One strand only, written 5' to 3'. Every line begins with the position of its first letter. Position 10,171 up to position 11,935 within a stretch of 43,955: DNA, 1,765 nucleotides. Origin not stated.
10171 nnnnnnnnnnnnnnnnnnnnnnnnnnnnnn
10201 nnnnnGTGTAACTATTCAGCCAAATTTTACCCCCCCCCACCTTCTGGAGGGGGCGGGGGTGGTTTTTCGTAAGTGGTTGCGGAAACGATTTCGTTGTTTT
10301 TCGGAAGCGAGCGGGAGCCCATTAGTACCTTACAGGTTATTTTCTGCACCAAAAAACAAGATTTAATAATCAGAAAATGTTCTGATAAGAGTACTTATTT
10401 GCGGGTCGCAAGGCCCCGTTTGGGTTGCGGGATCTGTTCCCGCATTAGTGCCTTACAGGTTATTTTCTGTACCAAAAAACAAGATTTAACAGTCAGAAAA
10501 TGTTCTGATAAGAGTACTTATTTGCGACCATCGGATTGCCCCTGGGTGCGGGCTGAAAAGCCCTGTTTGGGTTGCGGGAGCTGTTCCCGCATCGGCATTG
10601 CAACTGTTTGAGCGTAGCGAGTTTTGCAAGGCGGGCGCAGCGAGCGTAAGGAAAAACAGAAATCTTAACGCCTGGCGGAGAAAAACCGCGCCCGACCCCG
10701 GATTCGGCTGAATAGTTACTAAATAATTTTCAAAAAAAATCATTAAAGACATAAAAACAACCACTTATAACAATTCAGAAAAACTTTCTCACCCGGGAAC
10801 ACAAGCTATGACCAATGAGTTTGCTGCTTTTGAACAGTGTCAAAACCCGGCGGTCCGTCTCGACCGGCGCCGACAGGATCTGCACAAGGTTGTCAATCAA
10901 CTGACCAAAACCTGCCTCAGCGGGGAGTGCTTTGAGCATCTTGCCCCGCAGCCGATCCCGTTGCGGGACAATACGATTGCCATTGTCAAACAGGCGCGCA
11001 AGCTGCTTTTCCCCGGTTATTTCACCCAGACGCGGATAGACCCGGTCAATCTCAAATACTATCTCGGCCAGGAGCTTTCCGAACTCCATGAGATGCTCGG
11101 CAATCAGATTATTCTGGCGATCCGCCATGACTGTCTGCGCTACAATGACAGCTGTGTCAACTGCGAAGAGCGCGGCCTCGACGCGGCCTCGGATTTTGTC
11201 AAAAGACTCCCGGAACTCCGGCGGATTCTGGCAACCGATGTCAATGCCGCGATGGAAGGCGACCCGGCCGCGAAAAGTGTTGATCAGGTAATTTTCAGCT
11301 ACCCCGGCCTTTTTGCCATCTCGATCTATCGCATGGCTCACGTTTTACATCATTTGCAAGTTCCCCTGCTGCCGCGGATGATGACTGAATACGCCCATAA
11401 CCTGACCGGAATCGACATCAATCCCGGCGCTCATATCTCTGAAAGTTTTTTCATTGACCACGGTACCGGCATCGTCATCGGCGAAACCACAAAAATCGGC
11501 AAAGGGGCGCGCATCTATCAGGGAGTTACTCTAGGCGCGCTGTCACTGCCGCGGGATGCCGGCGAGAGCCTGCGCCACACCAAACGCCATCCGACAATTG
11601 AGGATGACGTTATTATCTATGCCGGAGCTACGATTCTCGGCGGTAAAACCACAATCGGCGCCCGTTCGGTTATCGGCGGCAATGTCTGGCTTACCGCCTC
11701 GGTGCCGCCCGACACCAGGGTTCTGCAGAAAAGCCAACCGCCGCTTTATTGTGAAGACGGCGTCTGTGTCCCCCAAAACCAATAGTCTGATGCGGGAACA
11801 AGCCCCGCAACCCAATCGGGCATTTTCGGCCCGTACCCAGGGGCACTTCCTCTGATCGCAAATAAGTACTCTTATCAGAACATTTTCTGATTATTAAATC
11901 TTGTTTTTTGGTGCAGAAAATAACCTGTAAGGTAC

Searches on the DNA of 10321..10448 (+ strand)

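Call 35: build_rna_model(alignment_id=A1, structure=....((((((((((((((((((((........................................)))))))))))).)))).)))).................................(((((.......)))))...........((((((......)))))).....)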
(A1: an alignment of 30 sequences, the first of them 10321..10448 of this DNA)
Model R1 built from alignment A1 (30 sequences, 170 columns); structure: as given.
model positions 128; base pairs 31; branch points 2; effective number of sequences 1.51; information 0.59 bits per position. Calibrated on 0.2 Mb of random sequence (short: E-values are rough).
structure used (alignment columns):
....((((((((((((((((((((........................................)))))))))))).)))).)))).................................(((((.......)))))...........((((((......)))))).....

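Call 36: search_with_rna_model(model_id=R1, sources=[window, L001, L002, L003, L004, L005, L006, L007, L008, L009, L010, L011, L012, L013, L014, L015, L016, L017, L018, L019], max_evalue=0.01, make_alignment=true)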
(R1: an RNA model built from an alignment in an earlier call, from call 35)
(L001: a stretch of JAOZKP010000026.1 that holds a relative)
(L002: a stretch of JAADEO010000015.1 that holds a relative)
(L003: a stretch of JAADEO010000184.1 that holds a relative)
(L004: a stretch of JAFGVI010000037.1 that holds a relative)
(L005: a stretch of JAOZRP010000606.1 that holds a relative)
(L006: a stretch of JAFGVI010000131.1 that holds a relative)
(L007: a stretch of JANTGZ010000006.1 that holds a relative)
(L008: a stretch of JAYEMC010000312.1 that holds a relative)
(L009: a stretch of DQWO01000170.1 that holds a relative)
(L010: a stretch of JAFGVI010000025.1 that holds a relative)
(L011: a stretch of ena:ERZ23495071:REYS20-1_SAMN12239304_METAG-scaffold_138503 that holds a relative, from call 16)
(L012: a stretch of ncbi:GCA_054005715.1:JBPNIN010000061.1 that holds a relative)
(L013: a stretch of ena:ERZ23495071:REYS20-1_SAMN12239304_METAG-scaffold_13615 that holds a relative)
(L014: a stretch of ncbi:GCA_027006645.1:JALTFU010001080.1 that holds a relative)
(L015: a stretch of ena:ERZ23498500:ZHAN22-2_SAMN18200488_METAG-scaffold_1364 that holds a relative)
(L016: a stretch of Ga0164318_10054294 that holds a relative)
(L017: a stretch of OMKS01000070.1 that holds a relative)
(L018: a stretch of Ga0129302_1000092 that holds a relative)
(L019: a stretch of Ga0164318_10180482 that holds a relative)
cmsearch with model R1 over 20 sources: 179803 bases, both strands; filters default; matches with E-value up to 0.01: 50.
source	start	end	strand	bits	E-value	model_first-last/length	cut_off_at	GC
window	10321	10448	+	148.8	2.7e-29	1-128/128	no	0.41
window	21254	21381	+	144.8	1.9e-28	1-128/128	no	0.39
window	34968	35095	+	144.2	2.6e-28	1-128/128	no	0.4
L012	35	187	+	138.4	4.6e-27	1-128/128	no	0.42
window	184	337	-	137.2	8e-27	1-128/128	no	0.44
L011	1123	1275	-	135.6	1.8e-26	1-128/128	no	0.44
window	11787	11939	-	135.1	2.3e-26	1-128/128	no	0.44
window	2226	2352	-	134.5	3.1e-26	1-128/128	no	0.36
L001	3235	3355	+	134.4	3.2e-26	1-128/128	no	0.42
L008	969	1120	+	131.1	1.7e-25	1-128/128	no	0.44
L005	833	947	+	130.6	2.1e-25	1-128/128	no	0.41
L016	3544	3673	+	128.2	6.9e-25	1-128/128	no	0.41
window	35200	35337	+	126.7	1.4e-24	1-128/128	no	0.4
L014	1472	1609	-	126.7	1.4e-24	1-128/128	no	0.4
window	30433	30572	-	124.2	5e-24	1-128/128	no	0.46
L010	1595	1730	+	122.5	1.2e-23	1-128/128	no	0.36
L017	1571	1709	-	120.9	2.5e-23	1-128/128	no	0.38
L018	1998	2136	+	120.9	2.5e-23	1-128/128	no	0.38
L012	3036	3187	+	116.7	2e-22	1-128/128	no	0.42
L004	1524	1659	+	116.6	2.1e-22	1-128/128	no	0.41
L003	4335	4461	-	115.8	3.1e-22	1-128/128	no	0.42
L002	4559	4683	+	114.7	5.3e-22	1-128/128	no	0.47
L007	2870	2985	-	114.2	6.7e-22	1-128/128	no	0.41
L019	97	234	+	110.1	5.1e-21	1-128/128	no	0.44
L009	1721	1836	-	90.7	7.3e-17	1-128/128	no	0.38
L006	1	76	+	82.7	3.8e-15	52-128/128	5'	0.46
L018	7176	7403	+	61.2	1.4e-10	1-128/128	no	0.41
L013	1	91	+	52.4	1.1e-08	63-128/128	5'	0.52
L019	68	160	-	42.6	1.4e-06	1-128/128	no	0.37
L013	4119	4167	-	41.9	2e-06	80-128/128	5'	0.63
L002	3564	3640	+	36.9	2.3e-05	1-128/128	no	0.47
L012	29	112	-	33.7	0.00011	1-128/128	no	0.29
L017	1623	1761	+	33.3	0.00014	1-128/128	no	0.37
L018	1946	2084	-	33.3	0.00014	1-128/128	no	0.37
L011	1198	1322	+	32.3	0.00022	1-128/128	no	0.42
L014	1522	1619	+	27.8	0.0021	1-128/128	no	0.31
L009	1773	1858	+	26.8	0.0033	1-128/128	no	0.3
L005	828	897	-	26.3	0.0044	1-128/128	no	0.26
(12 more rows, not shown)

Alignment A2: 50 matches aligned to the model, 339 columns, each read 5' to 3' on its own strand. Consensus structure (alignment columns), stored with it:
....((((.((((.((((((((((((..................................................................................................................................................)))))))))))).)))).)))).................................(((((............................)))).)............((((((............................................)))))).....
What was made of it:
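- Tried and rejected: Covariance-model search: it dropped neighbouring units because units share the 5-nt ATTAG (call 36).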

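Call 62: search_with_rna_model(model_id=R1, sources=[window, L001, L002, L003, L004, L005, L007, L008, L009, L010, L012, L016, L018, L019], max_evalue=1e-14, make_alignment=true)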
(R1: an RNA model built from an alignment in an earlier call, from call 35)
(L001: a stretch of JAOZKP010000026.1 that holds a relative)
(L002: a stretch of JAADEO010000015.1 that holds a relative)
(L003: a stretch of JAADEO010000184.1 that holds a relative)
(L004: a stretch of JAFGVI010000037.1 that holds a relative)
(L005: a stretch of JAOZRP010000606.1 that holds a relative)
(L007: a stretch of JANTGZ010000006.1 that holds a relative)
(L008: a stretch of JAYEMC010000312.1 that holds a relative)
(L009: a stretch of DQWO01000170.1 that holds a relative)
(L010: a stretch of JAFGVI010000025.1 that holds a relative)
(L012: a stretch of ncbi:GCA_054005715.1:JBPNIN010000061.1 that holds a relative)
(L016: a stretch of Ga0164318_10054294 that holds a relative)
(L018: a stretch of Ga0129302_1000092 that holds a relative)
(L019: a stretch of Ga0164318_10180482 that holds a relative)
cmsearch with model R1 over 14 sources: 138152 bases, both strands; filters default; matches with E-value up to 1e-14: 23.
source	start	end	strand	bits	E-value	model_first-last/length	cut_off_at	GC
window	10321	10448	+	148.8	2.1e-29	1-128/128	no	0.41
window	21254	21381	+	144.8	1.5e-28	1-128/128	no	0.39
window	34968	35095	+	144.2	2e-28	1-128/128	no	0.4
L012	35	187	+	138.4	3.6e-27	1-128/128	no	0.42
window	184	337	-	137.2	6.2e-27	1-128/128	no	0.44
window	11787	11939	-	135.1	1.8e-26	1-128/128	no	0.44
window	2226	2352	-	134.5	2.4e-26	1-128/128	no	0.36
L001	3235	3355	+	134.4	2.5e-26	1-128/128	no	0.42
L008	969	1120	+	131.1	1.3e-25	1-128/128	no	0.44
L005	833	947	+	130.6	1.6e-25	1-128/128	no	0.41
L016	3544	3673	+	128.2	5.3e-25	1-128/128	no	0.41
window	35200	35337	+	126.7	1.1e-24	1-128/128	no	0.4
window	30433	30572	-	124.2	3.9e-24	1-128/128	no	0.46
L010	1595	1730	+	122.5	8.9e-24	1-128/128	no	0.36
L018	1998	2136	+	120.9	1.9e-23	1-128/128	no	0.38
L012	3036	3187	+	116.7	1.5e-22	1-128/128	no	0.42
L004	1524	1659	+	116.6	1.6e-22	1-128/128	no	0.41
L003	4335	4461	-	115.8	2.4e-22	1-128/128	no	0.42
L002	4559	4683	+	114.7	4.1e-22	1-128/128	no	0.47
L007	2870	2985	-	114.2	5.2e-22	1-128/128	no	0.41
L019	97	234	+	110.1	3.9e-21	1-128/128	no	0.44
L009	1721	1836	-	90.7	5.6e-17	1-128/128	no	0.38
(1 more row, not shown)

Alignment A4: 23 matches aligned to the model, 172 columns, each read 5' to 3' on its own strand. Consensus structure (alignment columns), stored with it:
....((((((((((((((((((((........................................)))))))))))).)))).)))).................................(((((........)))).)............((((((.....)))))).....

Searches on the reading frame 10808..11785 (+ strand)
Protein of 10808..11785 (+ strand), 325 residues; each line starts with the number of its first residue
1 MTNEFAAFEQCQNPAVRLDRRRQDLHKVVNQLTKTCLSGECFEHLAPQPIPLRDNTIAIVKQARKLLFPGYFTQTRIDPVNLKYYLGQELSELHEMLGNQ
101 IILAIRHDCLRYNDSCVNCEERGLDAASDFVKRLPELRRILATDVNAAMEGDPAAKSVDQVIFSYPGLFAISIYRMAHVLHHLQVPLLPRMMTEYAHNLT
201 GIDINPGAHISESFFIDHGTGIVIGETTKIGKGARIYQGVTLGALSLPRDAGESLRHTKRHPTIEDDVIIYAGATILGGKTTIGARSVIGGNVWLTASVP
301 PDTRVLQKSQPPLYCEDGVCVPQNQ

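Call 14: search_protein_families(library=pfam, proteins=[window:10808-11785:+])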
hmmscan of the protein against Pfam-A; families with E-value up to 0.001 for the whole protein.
window:10808-11785:+ (325 aa): 1 family
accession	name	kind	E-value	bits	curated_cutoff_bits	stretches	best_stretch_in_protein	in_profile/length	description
PF00132.30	Hexapep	-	4.5e-09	36.1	27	1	261-296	1-35/36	Bacterial transferase hexapeptide (six repeats)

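Call 16: find_encoding_contigs(protein=window:10808-11785:+, flank=10000, max_places=10)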
Protein window:10808-11785:+ (325 aa): 1 contig read that carries it; 1 place shown.
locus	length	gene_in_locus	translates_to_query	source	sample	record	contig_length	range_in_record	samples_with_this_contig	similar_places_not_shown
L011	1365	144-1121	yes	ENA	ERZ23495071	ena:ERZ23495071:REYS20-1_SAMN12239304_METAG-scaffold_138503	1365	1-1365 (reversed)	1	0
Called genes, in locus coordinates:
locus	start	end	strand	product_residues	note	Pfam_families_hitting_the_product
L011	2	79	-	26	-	?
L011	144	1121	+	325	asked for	PF00132:Hexapep (faint)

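Call 45: find_homologous_proteins(query=window:10808-11785:+, max_evalue=1e-40)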
Query window:10808-11785:+ (325 aa): 7999 proteins with E <= 1e-40 among 8000 candidates; the best 120 are listed.
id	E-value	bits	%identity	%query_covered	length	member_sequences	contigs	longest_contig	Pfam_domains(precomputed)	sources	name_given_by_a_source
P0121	2.1e-219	745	100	100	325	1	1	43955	PF00132.31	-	-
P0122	7.9e-198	674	91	98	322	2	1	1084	PF00132.31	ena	-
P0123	2.1e-194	663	91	98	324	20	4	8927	PF00132.31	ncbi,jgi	-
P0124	4.6e-191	652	87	100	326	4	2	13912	PF00132.31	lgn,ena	-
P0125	5.4e-191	652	87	100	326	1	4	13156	PF00132.31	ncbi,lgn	-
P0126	1.9e-190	650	87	100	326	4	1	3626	PF00132.31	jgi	-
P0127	7.6e-190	648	87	100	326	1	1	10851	PF00132.31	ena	-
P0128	3.1e-184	630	89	94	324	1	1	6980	PF00132.31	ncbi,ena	-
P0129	4.0e-184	629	88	94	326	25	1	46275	PF00132.31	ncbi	-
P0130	4.4e-184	629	89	94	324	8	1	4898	PF00132.31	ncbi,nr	ncbi:MAG: serine acetyltransferase [Pseudomonadota bacterium]|nr:serine acetyltransferase [Pseudomon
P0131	2.9e-183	626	86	97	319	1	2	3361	PF00132.31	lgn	-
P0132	2.4e-182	623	87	94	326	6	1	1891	PF00132.31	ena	-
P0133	2.6e-182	623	88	94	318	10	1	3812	PF00132.31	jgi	-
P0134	1.2e-178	611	84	97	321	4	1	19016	PF00132.31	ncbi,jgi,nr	ncbi:MAG: serine acetyltransferase [Deltaproteobacteria bacterium]|nr:serine acetyltransferase [Delt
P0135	1.8e-172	591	86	92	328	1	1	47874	PF00132.31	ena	-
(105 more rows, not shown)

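Call 46: find_encoding_contigs(protein=P0129, flank=10000, max_places=3)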
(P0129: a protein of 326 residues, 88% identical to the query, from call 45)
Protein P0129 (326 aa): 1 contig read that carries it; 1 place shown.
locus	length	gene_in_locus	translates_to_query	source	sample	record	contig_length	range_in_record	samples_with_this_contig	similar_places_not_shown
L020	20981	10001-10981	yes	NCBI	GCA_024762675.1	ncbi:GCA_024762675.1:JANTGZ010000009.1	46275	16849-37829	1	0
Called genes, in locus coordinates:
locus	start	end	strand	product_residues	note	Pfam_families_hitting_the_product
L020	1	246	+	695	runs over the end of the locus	PF09308:LuxQ-periplasm (faint), PF17203:sCache_3_2 (faint), PF17201:Cache_3-Cache_2, PF17202:sCache_3_3, PF00672:HAMP, PF00512:HisKA, PF02518:HATPase_c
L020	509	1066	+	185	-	PF04879:Molybdop_Fe4S4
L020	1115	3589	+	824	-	PF00384:Molybdopterin, PF01568:Molydop_binding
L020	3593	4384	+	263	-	PF12838:Fer4_7, PF13187:Fer4_9 (weak), PF13247:Fer4_11, PF12838:Fer4_7, PF14697:Fer4_21 (weak), PF12837:Fer4_6 (weak), PF13237:Fer4_10 (weak), PF09163:Form-deh_trans, +8 more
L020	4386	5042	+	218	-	PF01292:Ni_hydr_CYTB, PF14358:DUF4405 (faint)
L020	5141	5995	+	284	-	PF24860:FdhE_C (weak)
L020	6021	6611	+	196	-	PF00578:AhpC-TSA, PF08534:Redoxin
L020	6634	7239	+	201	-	PF00578:AhpC-TSA, PF08534:Redoxin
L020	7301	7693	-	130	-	PF04186:FxsA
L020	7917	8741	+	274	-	PF01592:NifU_N, PF04324:Fer2_BFD, PF01106:NifU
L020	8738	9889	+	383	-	PF00266:Aminotran_5, PF01041:DegT_DnrJ_EryC1 (weak), PF01212:Beta_elim_lyase (weak)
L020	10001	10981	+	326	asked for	PF00132:Hexapep (faint)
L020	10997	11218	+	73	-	PF13275:S4_2, PF01479:S4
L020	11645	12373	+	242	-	PF13489:Methyltransf_23 (faint), PF01209:Ubie_methyltran (weak), PF13649:Methyltransf_25 (weak), PF08241:Methyltransf_11, PF08242:Methyltransf_12 (weak), PF13847:Methyltransf_31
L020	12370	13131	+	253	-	PF00561:Abhydrolase_1, PF12146:Hydrolase_4 (weak), PF12697:Abhydrolase_6 (faint), PF03959:FSH1 (weak), PF01738:DLH (faint), PF12146:Hydrolase_4 (weak)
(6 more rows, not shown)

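Call 47: find_encoding_contigs(protein=P0135, flank=10000, max_places=3)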
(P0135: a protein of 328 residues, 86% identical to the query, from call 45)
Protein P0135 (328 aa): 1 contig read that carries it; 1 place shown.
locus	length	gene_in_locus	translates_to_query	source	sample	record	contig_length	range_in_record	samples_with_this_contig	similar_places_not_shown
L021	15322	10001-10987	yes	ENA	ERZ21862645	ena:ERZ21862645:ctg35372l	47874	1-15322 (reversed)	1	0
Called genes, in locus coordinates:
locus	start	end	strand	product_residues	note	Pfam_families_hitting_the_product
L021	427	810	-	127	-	PF25601:AAA_lid_14, PF02954:HTH_8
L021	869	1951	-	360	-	PF13185:GAF_2, PF01590:GAF, PF00158:Sigma54_activat, PF14532:Sigma54_activ_2, PF07728:AAA_5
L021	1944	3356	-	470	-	PF01704:UDPGP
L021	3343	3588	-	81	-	PF02593:DUF166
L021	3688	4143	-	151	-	PF02593:DUF166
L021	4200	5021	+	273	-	PF01557:FAA_hydrolase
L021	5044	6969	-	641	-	PF02415:Chlam_PMP (faint)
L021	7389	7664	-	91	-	PF04186:FxsA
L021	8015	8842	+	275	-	PF01592:NifU_N, PF04324:Fer2_BFD, PF01106:NifU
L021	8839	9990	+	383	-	PF00266:Aminotran_5, PF01212:Beta_elim_lyase (weak)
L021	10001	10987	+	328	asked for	PF00132:Hexapep (faint)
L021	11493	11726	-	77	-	PF12651:RHH_3 (weak)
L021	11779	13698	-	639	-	PF00664:ABC_membrane, PF02463:SMC_N (faint), PF00005:ABC_tran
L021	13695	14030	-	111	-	PF00005:ABC_tran, PF02463:SMC_N (weak)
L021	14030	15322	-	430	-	?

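Call 48: find_encoding_contigs(protein=P0123, flank=10000, max_places=4)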
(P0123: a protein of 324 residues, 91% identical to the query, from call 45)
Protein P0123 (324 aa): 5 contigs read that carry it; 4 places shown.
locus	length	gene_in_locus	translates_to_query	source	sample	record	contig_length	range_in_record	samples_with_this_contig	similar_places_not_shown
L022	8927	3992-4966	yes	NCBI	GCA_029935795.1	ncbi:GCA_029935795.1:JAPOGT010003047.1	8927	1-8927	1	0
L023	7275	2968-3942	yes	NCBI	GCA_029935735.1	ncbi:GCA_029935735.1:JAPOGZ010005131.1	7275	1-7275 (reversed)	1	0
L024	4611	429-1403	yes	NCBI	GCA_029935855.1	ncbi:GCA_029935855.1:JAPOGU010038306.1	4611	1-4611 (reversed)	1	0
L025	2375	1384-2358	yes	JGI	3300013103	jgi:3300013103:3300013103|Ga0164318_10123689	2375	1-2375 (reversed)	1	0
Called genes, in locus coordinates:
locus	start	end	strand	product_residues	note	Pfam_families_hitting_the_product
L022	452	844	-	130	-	PF04186:FxsA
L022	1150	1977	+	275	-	PF01592:NifU_N, PF04324:Fer2_BFD, PF01106:NifU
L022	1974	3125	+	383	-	PF00266:Aminotran_5, PF01041:DegT_DnrJ_EryC1 (weak), PF01212:Beta_elim_lyase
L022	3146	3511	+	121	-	-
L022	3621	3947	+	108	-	-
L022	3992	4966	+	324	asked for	PF00132:Hexapep (faint)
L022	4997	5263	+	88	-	-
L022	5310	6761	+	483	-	PF02743:dCache_1, PF22335:Cas10-Cmr2_palm2 (faint), PF00990:GGDEF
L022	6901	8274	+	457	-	PF02321:OEP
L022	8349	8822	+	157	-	PF05433:Rick_17kDa_Anti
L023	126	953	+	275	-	PF01592:NifU_N, PF04324:Fer2_BFD, PF01106:NifU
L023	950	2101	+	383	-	PF00266:Aminotran_5, PF01041:DegT_DnrJ_EryC1 (weak), PF01212:Beta_elim_lyase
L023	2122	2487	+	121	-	-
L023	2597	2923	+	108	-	-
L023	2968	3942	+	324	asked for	PF00132:Hexapep (faint)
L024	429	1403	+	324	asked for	PF00132:Hexapep (faint)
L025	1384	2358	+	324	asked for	PF00132:Hexapep (faint)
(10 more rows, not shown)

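Call 49: find_encoding_contigs(protein=P0125, flank=10000, max_places=4)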
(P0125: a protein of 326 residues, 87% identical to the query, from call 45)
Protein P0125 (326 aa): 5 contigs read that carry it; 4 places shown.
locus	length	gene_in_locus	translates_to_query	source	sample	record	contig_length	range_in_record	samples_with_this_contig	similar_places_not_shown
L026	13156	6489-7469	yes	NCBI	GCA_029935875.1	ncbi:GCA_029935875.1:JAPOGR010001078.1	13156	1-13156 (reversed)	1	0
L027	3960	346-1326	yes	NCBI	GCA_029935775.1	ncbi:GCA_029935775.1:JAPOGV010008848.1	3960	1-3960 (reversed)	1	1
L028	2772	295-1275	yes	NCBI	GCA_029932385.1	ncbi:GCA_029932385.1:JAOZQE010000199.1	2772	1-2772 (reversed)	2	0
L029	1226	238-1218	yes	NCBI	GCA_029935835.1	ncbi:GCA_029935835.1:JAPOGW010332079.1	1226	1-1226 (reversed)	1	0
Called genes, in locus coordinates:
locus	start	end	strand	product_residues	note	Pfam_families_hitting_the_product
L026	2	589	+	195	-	?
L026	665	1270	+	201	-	PF00578:AhpC-TSA, PF08534:Redoxin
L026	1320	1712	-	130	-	PF04186:FxsA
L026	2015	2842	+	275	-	PF01592:NifU_N, PF04324:Fer2_BFD, PF01106:NifU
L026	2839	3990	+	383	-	PF00266:Aminotran_5, PF01041:DegT_DnrJ_EryC1 (weak), PF01212:Beta_elim_lyase (weak)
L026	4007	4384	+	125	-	-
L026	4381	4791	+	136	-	-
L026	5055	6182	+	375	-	PF02661:Fic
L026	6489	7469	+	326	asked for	PF00132:Hexapep (faint)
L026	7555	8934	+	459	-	PF02321:OEP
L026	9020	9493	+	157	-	PF05433:Rick_17kDa_Anti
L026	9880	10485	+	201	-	PF04338:DUF481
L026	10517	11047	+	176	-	PF05618:RimB-like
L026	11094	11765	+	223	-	PF05618:RimB-like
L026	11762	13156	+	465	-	?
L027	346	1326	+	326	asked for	PF00132:Hexapep (faint)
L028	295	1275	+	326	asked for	PF00132:Hexapep (faint)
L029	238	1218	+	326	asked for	PF00132:Hexapep (faint)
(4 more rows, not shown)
